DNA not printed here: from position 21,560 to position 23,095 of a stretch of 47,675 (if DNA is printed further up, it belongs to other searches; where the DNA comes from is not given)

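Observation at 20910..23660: comB - ATP-grasp ligase - comA operon (sulfolactate branch) embedded in the centre of an exopolysaccharide locus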

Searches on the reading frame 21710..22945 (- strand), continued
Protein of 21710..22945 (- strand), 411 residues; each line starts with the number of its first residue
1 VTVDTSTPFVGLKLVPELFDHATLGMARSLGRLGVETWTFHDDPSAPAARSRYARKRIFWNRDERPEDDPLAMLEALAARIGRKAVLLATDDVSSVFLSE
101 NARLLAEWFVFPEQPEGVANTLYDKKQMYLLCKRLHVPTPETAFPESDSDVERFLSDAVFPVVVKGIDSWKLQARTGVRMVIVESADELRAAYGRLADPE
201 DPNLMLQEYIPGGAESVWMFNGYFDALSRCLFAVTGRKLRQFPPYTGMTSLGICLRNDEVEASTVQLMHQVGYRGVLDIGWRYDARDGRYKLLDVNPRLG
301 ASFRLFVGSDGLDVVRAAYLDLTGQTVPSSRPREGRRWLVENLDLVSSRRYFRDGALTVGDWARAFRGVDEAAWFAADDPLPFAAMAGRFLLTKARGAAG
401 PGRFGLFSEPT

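Call 56: search_protein_families(library=ncbifam, proteins=[L030:5776-7338:+, L048:5893-7329:+, L002:7234-8118:+, L004:6554-7936:+, L004:3074-4609:+, L004:10916-12301:+, L034:3071-4654:+, L048:14706-15860:+, L084:3046-3900:+, L021:1854-3212:+], max_evalue=0.000001)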
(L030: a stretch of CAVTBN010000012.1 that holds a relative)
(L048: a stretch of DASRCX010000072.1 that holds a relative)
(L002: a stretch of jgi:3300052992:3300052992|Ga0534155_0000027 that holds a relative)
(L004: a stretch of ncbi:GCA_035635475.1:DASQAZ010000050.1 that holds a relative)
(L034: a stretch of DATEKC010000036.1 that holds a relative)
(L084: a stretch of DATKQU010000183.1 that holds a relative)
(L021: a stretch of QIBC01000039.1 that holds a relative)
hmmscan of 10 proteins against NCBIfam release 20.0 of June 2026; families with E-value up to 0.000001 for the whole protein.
L030:5776-7338:+ (521 aa): 10 families
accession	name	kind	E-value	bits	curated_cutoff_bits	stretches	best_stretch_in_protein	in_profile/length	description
TIGR03025.1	EPS_sugtrans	subfamily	1.2e-127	426.9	295.55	1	59-520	2-444/445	exopolysaccharide biosynthesis polyprenyl glycosylphosphotransferase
TIGR03023.1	WcaJ_sugtrans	equivalog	5.9e-113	378.5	410.75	1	60-520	3-452/453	undecaprenyl-phosphate glucose phosphotransferase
TIGR03022.1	WbaP_sugtrans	subfamily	3.7e-92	309.9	403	1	59-520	4-455/456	undecaprenyl-phosphate galactose phosphotransferase WbaP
NF041877.1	EPS_EpsZ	equivalog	2.1e-88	297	800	1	86-520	31-458/459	exopolysaccharide biosynthesis polyisoprenyl-phosphate hexose-1-phosphate transferase EpsZ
NF007518.0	PRK10124.1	equivalog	1.8e-69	234.7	684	1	71-511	24-454/464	undecaprenyl-phosphate glucose phosphotransferase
TIGR03013.1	EpsB_2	subfamily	1.1e-62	212.6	393.35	1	61-520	4-442/443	TIGR03013 family XrtA/PEP-CTERM system glycosyltransferase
NF052601.1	undeca_RfbP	equivalog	5.4e-60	202.7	330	1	325-515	43-236/244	undecaprenyl-phosphate galactose phosphotransferase family protein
NF050817.1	PolSacchBiosHfsE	equivalog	4.8e-48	164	750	1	111-520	60-465/467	polysaccharide biosynthesis protein HfsE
NF011751.0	PRK15204.1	equivalog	4.3e-45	154.2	907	1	325-520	278-475/476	undecaprenyl-phosphate galactose phosphotransferase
NF045514.1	glycotran_HepC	equivalog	3.9e-27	95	140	1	325-451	115-216/220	heterocyst development glycosyltransferase HepC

L048:5893-7329:+ (479 aa): 10 families
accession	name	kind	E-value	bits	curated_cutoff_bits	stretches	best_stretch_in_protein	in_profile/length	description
TIGR03025.1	EPS_sugtrans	subfamily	6.5e-130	434.3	295.55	1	17-478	2-444/445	exopolysaccharide biosynthesis polyprenyl glycosylphosphotransferase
TIGR03023.1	WcaJ_sugtrans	equivalog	4.9e-114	382.1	410.75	1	17-478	2-452/453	undecaprenyl-phosphate glucose phosphotransferase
NF041877.1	EPS_EpsZ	equivalog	1.3e-93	314.2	800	1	45-478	32-458/459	exopolysaccharide biosynthesis polyisoprenyl-phosphate hexose-1-phosphate transferase EpsZ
TIGR03022.1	WbaP_sugtrans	subfamily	2.5e-92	310.5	403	1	18-478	5-455/456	undecaprenyl-phosphate galactose phosphotransferase WbaP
NF007518.0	PRK10124.1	equivalog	2.1e-68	231.2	684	1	39-469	34-454/464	undecaprenyl-phosphate glucose phosphotransferase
TIGR03013.1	EpsB_2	subfamily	2.5e-63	214.7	393.35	1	18-478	3-442/443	TIGR03013 family XrtA/PEP-CTERM system glycosyltransferase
NF052601.1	undeca_RfbP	equivalog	9.5e-62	208.4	330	1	283-473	43-236/244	undecaprenyl-phosphate galactose phosphotransferase family protein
NF011751.0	PRK15204.1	equivalog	3.9e-47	160.9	907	1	283-478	278-475/476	undecaprenyl-phosphate galactose phosphotransferase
NF050817.1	PolSacchBiosHfsE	equivalog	3.6e-46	157.9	750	1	71-474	65-461/467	polysaccharide biosynthesis protein HfsE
NF045514.1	glycotran_HepC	equivalog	1e-25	90.4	140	1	283-409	115-216/220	heterocyst development glycosyltransferase HepC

L002:7234-8118:+ (294 aa): 23 families
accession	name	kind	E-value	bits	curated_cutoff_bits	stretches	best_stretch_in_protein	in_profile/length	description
TIGR02021.1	BchM-ChlM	equivalog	5.8e-17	61.8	158.9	1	19-142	2-128/218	magnesium protoporphyrin IX methyltransferase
TIGR02072.1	BioC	equivalog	4.7e-16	59.3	184.95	1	48-169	16-134/244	malonyl-ACP O-methyltransferase BioC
NF043040.1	corrin_prot_MT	hypoth_equivalog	5.6e-14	52.1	180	1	50-167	26-147/216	corrinoid protein-associated methyltransferase CpaM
NF045667.1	MTase_DVU1556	equivalog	9.9e-14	51.3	155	1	56-168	13-120/213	DVU_1556 family methyltransferase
NF047649.1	MTase_UXPK_star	exception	8.8e-13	47.9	460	1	64-167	76-181/283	methyltransferase/UXPK-star double selenoprotein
TIGR01983.1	UbiG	equivalog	1.4e-12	47.4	102.95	1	64-178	48-162/228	bifunctional 2-polyprenyl-6-hydroxyphenol methylase/3-demethylubiquinol 3-O-methyltransferase UbiG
NF007610.0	PRK10258.1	equivalog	4.6e-12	45.8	342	1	47-170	26-141/251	malonyl-ACP O-methyltransferase BioC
NF008264.0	PRK11036.1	equivalog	6.2e-12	45.5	366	1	50-166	33-146/261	tRNA uridine 5-oxyacetic acid(34) methyltransferase CmoM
NF045649.1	2X_seleno_MduS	exception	7.3e-12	44.9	380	1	28-178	6-158/338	methyltransferase domain-containing selenoprotein MduS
NF041537.1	ArsM_AhpD_UU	exception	1.6e-11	43.6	510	1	65-167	76-180/345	arsenite methyltransferase/AhpD domain selenoprotein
NF001241.0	PRK00216.1-2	equivalog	6.8e-11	42.3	327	1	20-167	11-147/231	demethylmenaquinone methyltransferase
NF040539.1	AST_met_ArsM_2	exception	1.8e-10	41.1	240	1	12-168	8-164/262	putative arsinothricin biosynthesis methyltransferase ArsM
NF041536.1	ArsM_DUF2284_UU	exception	2.3e-10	39.4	575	1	64-168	75-181/459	arsenite methyltransferase/DUF2284 domain selenoprotein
TIGR01934.1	MenG_MenH_UbiE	subfamily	4.2e-09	36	158.35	1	58-167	32-141/223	ubiquinone/menaquinone biosynthesis methyltransferase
NF001243.0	PRK00216.1-4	equivalog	2.3e-08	33.6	235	1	38-166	18-150/237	demethylmenaquinone methyltransferase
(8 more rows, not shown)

L004:6554-7936:+ (460 aa): 4 families
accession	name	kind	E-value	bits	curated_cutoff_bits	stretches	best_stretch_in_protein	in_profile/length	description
NF052593.1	NPN_racem_MAR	equivalog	4.8e-51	173.6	500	1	13-319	5-319/415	nickel-dependent malate racemase, LarAH6 family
NF052595.1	NPN_LarAH5_MAR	equivalog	3.6e-49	167.9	462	1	13-328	5-327/415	nickel-dependent malate racemase, LarAH5 family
NF033504.2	Ni_dep_LarA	equivalog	4.9e-40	137.5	460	1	13-324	6-327/422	nickel-dependent lactate racemase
NF052525.1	NPN_LarAH10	equivalog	1.6e-38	132.5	540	1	13-341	7-352/426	NPN-dependent 2-hydroxyacid racemase, LarAH10 family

L004:3074-4609:+ (511 aa): 91 families (the best 25 are shown)
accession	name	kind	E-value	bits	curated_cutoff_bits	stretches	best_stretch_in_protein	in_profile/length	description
NF004837.0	PRK06187.1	subfamily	1.8e-51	175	476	1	5-503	14-524/531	long-chain-fatty-acid--CoA ligase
TIGR03098.1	ligase_PEP_1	hypoth_equivalog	6e-47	160.3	592.35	1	5-487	6-503/517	acyl-CoA ligase (AMP-forming), exosortase A system-associated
NF005676.0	PRK07470.1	equivalog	5.5e-43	147.4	774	1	4-509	25-537/544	acyl-CoA synthetase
NF005702.0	PRK07514.1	subfamily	2.9e-41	141.4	558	1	11-487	15-485/506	malonyl-CoA synthase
NF009233.0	PRK12583.1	subfamily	3.3e-40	138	832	1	150-502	200-551/558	fatty acid CoA ligase family protein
NF005801.1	PRK07656.1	equivalog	1e-39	136.6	657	1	5-487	7-488/500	FadD3 family acyl-CoA ligase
NF004797.0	PRK06145.1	equivalog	8.5e-39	133.2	850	1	9-479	12-472/499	acyl-CoA synthetase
NF052580.1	Str24CoAsynCasG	equivalog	2.1e-38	132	750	1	3-443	44-490/548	steroid-24-oyl-CoA synthetase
NF005797.0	PRK07638.1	equivalog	1.4e-37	129.3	518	1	4-506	6-484/487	acyl-CoA synthetase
NF053567.1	HBDA_AROS1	equivalog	3.8e-36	124.5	1000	1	13-440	28-456/523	3-hydroxybenzoate--CoA ligase HbdA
NF006182.0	PRK08316.1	subfamily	4.9e-36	124.3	663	2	287-439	304-456/523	fatty acyl-CoA synthetase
TIGR01733.1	AA-adenyl-dom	subfamily_domain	7.1e-36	123.9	317.4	1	26-422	1-400/409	amino acid adenylation domain-containing protein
NF009071.0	PRK12406.1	subfamily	4e-33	114.6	701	2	300-502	302-503/510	acyl-CoA synthetase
TIGR01923.1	menE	equivalog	1.3e-32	113.3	330.15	1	26-496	1-441/442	o-succinylbenzoate--CoA ligase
NF002966.0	PRK03640.1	equivalog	3.8e-32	111.5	556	1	5-500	8-479/483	o-succinylbenzoate--CoA ligase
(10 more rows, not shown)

L004:10916-12301:+ (461 aa): 1 family
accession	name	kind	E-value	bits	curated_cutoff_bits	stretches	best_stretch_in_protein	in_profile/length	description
NF047385.1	T4SS_GNAT_BspF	exception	3e-10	39.3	775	1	154-348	169-360/428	type IV secretion system effector crotonyl transferase BspF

L034:3071-4654:+ (528 aa): 7 families
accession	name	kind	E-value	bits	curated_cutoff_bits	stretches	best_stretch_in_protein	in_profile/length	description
NF047673.2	TeichurnBiosyTuaD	equivalog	9e-131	437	700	2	201-501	136-433/439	UDP-glucose 6-dehydrogenase TuaD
TIGR03026.1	NDP-sugDHase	subfamily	7.8e-129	430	189.8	1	45-480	2-413/413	nucleotide sugar dehydrogenase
NF041297.1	UDPGDh_AglM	equivalog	4.2e-100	335.6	670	1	45-485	2-420/429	UDP-glucose 6-dehydrogenase AglM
NF040825.1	UDPMaNacDH_Arch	equivalog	5.8e-53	180.2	750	1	45-484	2-403/418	UDP-N-acetyl-D-mannosamine dehydrogenase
NF008286.0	PRK11064.1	equivalog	9.1e-41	139.8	459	1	45-468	5-409/420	UDP-N-acetyl-D-mannosamine dehydrogenase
NF011631.0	PRK15057.1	equivalog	2.9e-32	112.2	757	1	214-417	138-338/388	UDP-glucose 6-dehydrogenase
NF011729.0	PRK15182.1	equivalog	1.6e-10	40.4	592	0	42-165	5-122/425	Vi polysaccharide biosynthesis UDP-N-acetylglucosamine C-6 dehydrogenase TviB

L048:14706-15860:+ (385 aa): 0 families

L084:3046-3900:+ (285 aa): 5 families
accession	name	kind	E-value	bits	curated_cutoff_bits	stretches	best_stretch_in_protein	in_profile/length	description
NF033644.1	antiterm_UpxY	subfamily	3.5e-37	127.9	100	1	125-277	1-159/164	UpxY family transcription antiterminator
TIGR01955.1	RfaH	equivalog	8.8e-25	87.5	144.5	1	125-278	1-154/159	transcription/translation regulatory transformer protein RfaH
NF033641.1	antiterm_LoaP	exception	2.4e-19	70.1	125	1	125-277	1-159/166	antiterminator LoaP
NF006534.0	PRK09014.1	equivalog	1.4e-16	60.8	124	1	125-279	4-156/162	transcription/translation regulatory transformer protein RfaH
TIGR00922.1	nusG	equivalog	2.2e-12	47.2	135.7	1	125-272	1-159/172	transcription termination/antitermination protein NusG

L021:1854-3212:+ (453 aa): 1 family
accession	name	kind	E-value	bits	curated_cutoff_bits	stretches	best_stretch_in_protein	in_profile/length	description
TIGR03015.1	pepcterm_ATPase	hypoth_equivalog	5.6e-69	232.6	324.5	1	8-273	1-267/269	XrtA/PEP-CTERM system-associated ATPase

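Call 77: find_encoding_contigs(protein=P0001, flank=1000, max_places=3)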
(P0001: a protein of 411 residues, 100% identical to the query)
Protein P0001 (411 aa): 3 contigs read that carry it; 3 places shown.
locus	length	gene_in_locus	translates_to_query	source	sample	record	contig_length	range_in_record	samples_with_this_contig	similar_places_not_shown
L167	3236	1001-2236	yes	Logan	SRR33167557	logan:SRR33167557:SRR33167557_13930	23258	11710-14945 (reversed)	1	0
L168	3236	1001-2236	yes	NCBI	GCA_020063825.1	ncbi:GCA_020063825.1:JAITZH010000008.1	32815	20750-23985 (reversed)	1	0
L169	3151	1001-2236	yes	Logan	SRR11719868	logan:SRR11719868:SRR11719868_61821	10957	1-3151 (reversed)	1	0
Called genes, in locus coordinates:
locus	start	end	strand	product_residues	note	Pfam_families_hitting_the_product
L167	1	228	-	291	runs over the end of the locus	PF00535:Glycos_transf_2, PF10111:Glyco_tranf_2_2 (faint), PF13641:Glyco_tranf_2_3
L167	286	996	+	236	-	PF04029:2-ph_phosp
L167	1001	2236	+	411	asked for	-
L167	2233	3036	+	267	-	PF02679:ComA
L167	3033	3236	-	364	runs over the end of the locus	PF13480:Acetyltransf_6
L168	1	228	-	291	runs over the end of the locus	PF00535:Glycos_transf_2, PF10111:Glyco_tranf_2_2 (faint), PF13641:Glyco_tranf_2_3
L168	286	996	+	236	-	PF04029:2-ph_phosp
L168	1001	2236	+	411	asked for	-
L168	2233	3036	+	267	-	PF02679:ComA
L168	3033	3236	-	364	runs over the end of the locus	PF13480:Acetyltransf_6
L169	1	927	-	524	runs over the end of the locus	PF00535:Glycos_transf_2, PF13641:Glyco_tranf_2_3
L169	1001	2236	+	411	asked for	-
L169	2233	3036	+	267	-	PF02679:ComA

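Call 78: search_protein_representatives(alignment_id=A1)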
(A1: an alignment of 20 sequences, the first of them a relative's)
Query: 20 sequences, 405 profile positions. Proteins with E-value up to 0.001 (for the whole library): 13584; up to 1e-10: 7815; up to 1e-30: 2128. The best 150 are listed.
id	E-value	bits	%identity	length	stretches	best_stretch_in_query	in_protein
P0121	1.3e-202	689.4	-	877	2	2-397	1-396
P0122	1.1e-192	656.8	-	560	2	2-398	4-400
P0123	2.4e-181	619.4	-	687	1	6-400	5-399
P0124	8.8e-174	594.5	-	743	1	4-397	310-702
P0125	6.7e-171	585.0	-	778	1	11-398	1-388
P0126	1.3e-167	574.2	-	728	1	2-391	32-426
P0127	9.8e-162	554.8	-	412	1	3-398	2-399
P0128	7.5e-161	551.9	-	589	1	8-399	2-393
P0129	8.9e-160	548.4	-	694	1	8-394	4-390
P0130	3.2e-159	546.6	-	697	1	5-400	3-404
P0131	1.2e-158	544.7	-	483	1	5-398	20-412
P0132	2.2e-158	543.8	-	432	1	2-398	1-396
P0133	2.0e-157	540.6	-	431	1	2-402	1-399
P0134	3.5e-157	539.9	-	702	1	6-396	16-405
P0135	1.1e-156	538.2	-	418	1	4-397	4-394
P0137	1.7e-156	537.5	-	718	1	5-402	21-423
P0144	1.2e-150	518.3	-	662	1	24-401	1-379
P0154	2.8e-143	494.0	-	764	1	7-400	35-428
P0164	3.0e-138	477.5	-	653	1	5-400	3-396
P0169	1.2e-136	472.2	-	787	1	8-399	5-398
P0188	2.7e-130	451.3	-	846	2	8-399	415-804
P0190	4.9e-129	447.1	-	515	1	3-395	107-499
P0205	3.4e-121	421.3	-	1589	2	9-399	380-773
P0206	2.8e-119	415.0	-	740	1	8-397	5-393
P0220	2.0e-115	402.3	-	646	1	20-392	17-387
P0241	3.1e-108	378.6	-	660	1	9-389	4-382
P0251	1.8e-106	372.8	-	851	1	11-389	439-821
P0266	9.9e-101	353.9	-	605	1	5-397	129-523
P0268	4.5e-100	351.8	-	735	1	4-401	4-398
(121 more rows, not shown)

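Call 79: search_protein_families(library=pfam, proteins=[P0124, P0125, P0126, P0122, P0128, P0154, P0169, P0188, P0205, P0251], max_evalue=0.00001)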
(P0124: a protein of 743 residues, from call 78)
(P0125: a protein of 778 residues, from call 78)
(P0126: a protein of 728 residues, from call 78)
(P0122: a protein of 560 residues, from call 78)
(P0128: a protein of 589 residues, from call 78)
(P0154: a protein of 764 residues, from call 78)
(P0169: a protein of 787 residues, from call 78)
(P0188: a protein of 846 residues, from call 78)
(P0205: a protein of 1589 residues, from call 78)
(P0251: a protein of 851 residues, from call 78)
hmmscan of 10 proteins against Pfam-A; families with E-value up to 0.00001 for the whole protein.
P0124 (743 aa): 8 families
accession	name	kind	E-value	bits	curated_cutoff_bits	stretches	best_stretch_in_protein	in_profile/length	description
PF08241.18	Methyltransf_11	-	2.4e-24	86.3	21.2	1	72-167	1-95/95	Methyltransferase domain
PF13649.12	Methyltransf_25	-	6.6e-23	81.7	27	1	71-163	1-97/97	Methyltransferase domain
PF13489.12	Methyltransf_23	-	5.6e-18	65.6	27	1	53-231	6-161/164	Methyltransferase domain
PF13847.12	Methyltransf_31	-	1.5e-16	60.8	27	1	68-171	4-113/145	Methyltransferase domain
PF01209.24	Ubie_methyltran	-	3.1e-14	53.3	20.1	1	66-240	46-224/233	ubiE/COQ5 methyltransferase family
PF08242.18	Methyltransf_12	-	2.9e-13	50.8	30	1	72-165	1-98/98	Methyltransferase domain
PF03141.22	Methyltransf_29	-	2.8e-08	33.3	23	1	70-171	120-221/506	Putative S-adenosyl-L-methionine-dependent methyltransferase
PF07021.18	MetW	-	3.1e-06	27.4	21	1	65-159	11-102/193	Methionine biosynthesis protein MetW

P0125 (778 aa): 1 family
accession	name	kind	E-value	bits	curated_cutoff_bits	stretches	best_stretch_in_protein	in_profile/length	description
PF13480.13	Acetyltransf_6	-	1.3e-29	103.6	22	1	587-732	2-141/143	Acetyltransferase (GNAT) domain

P0126 (728 aa): 8 families
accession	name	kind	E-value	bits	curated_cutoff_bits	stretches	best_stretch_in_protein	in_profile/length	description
PF08241.18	Methyltransf_11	-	1.2e-21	77.5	21.2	1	501-597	1-94/95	Methyltransferase domain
PF13649.12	Methyltransf_25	-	2.5e-19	70.2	27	1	500-594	1-97/97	Methyltransferase domain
PF13489.12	Methyltransf_23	-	7.5e-15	55.5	27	1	481-604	5-122/164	Methyltransferase domain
PF13847.12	Methyltransf_31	-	2.4e-12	47.2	27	1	498-600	5-111/145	Methyltransferase domain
PF08242.18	Methyltransf_12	-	3.3e-11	44.2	30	1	501-595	1-97/98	Methyltransferase domain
PF03141.22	Methyltransf_29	-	2e-07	30.4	23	1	499-604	120-223/506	Putative S-adenosyl-L-methionine-dependent methyltransferase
PF03848.20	TehB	-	2.4e-07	30.8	20.4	1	497-598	31-132/193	Tellurite resistance protein TehB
PF01209.24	Ubie_methyltran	-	1.1e-06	28.7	20.1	1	498-597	49-150/233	ubiE/COQ5 methyltransferase family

P0122 (560 aa): 0 families

P0128 (589 aa): 0 families

P0154 (764 aa): 6 families
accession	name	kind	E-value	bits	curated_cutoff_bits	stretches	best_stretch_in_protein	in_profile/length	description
PF08241.18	Methyltransf_11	-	1.8e-18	67.4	21.2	1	535-630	1-95/95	Methyltransferase domain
PF13649.12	Methyltransf_25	-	1.1e-14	55.3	27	1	535-626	2-97/97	Methyltransferase domain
PF13847.12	Methyltransf_31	-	2.7e-10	40.6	27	1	533-636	6-115/145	Methyltransferase domain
PF13489.12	Methyltransf_23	-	4.3e-10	40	27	1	530-703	22-160/164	Methyltransferase domain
PF08242.18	Methyltransf_12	-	8.8e-10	39.6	30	1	535-627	1-97/98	Methyltransferase domain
PF02786.22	CPSase_L_D2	-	2.9e-06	27.4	19.8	0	284-328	139-183/211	Carbamoyl-phosphate synthase L chain, ATP binding domain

P0169 (787 aa): 3 families
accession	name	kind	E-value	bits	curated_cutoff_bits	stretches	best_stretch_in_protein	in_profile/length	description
PF13480.13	Acetyltransf_6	-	3.9e-19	69.6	22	1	582-728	2-142/143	Acetyltransferase (GNAT) domain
PF02786.22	CPSase_L_D2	-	1e-07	32.1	19.8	0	254-313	138-197/211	Carbamoyl-phosphate synthase L chain, ATP binding domain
PF15632.11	ATPgrasp_Ter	-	1.6e-07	31.6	29.1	1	247-322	39-111/131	ATP-grasp in the biosynthetic pathway with Ter operon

P0188 (846 aa): 5 families
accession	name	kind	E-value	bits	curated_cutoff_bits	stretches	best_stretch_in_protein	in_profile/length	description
PF02786.22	CPSase_L_D2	-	2.5e-15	57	19.8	1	527-709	1-187/211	Carbamoyl-phosphate synthase L chain, ATP binding domain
PF15632.11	ATPgrasp_Ter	-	3e-11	43.7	29.1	1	257-324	46-111/131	ATP-grasp in the biosynthetic pathway with Ter operon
PF02222.28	ATP-grasp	-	1.5e-07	31.7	27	0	535-706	3-167/179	ATP-grasp domain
PF13549.11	ATP-grasp_5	-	6.7e-07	29.3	27.6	0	523-601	7-85/221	ATP-grasp domain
PF02655.19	ATP-grasp_3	-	9.7e-07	29.4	23.2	0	124-298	3-156/160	ATP-grasp domain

P0205 (1589 aa): 9 families
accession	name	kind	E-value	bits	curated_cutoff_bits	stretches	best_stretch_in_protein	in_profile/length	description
PF00534.26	Glycos_transf_1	-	9.6e-82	273.1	26.4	2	1381-1534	15-171/172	Glycosyl transferases group 1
PF13692.12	Glyco_trans_1_4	-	2.7e-76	255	27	2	202-341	2-142/142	Glycosyl transferases group 1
PF13439.12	Glyco_transf_4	-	1.1e-32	113.8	28.5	2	1212-1367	3-169/170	Glycosyltransferase Family 4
PF13579.12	Glyco_trans_4_4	-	1.4e-19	71.4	29.7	2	1261-1350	51-142/158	Glycosyl transferase 4-like domain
PF13524.12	Glyco_trans_1_2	-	5e-12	46.4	25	1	268-368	39-141/144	Glycosyl transferase-like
PF15632.11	ATPgrasp_Ter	-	3.4e-10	40.2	29.1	0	625-700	46-119/131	ATP-grasp in the biosynthetic pathway with Ter operon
PF13477.12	Glyco_trans_4_2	-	5.8e-10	39.9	23.4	1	1248-1340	40-136/139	Glycosyl transferase 4-like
PF20706.3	GT4-conflict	-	1.2e-08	34.8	26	0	195-362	194-378/385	Family 4 Glycosyltransferase in conflict systems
PF02786.22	CPSase_L_D2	-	2.7e-08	34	19.8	0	632-687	145-201/211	Carbamoyl-phosphate synthase L chain, ATP binding domain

P0251 (851 aa): 7 families
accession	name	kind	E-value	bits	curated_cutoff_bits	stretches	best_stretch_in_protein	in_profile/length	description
PF13738.12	Pyr_redox_3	-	2.2e-21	76.8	30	1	107-209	101-200/305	Pyridine nucleotide-disulphide oxidoreductase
PF07992.20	Pyr_redox_2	-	1.8e-16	60.9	26.1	1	5-209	2-178/291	Pyridine nucleotide-disulphide oxidoreductase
PF13434.12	Lys_Orn_oxgnase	-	1.4e-11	44.6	21.3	1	125-201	141-216/339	L-lysine 6-monooxygenase/L-ornithine 5-monooxygenase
PF00070.33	Pyr_redox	-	2.2e-08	35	22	0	176-208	2-34/82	Pyridine nucleotide-disulphide oxidoreductase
PF01494.25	FAD_binding_3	-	3.8e-08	33.4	22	0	5-31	3-29/349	FAD binding domain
PF01946.23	Thi4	-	8.6e-07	28.9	26.2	0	163-203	7-48/235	Thi4 family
PF01266.30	DAO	-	1.8e-06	28.2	27.9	0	6-27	2-23/353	FAD dependent oxidoreductase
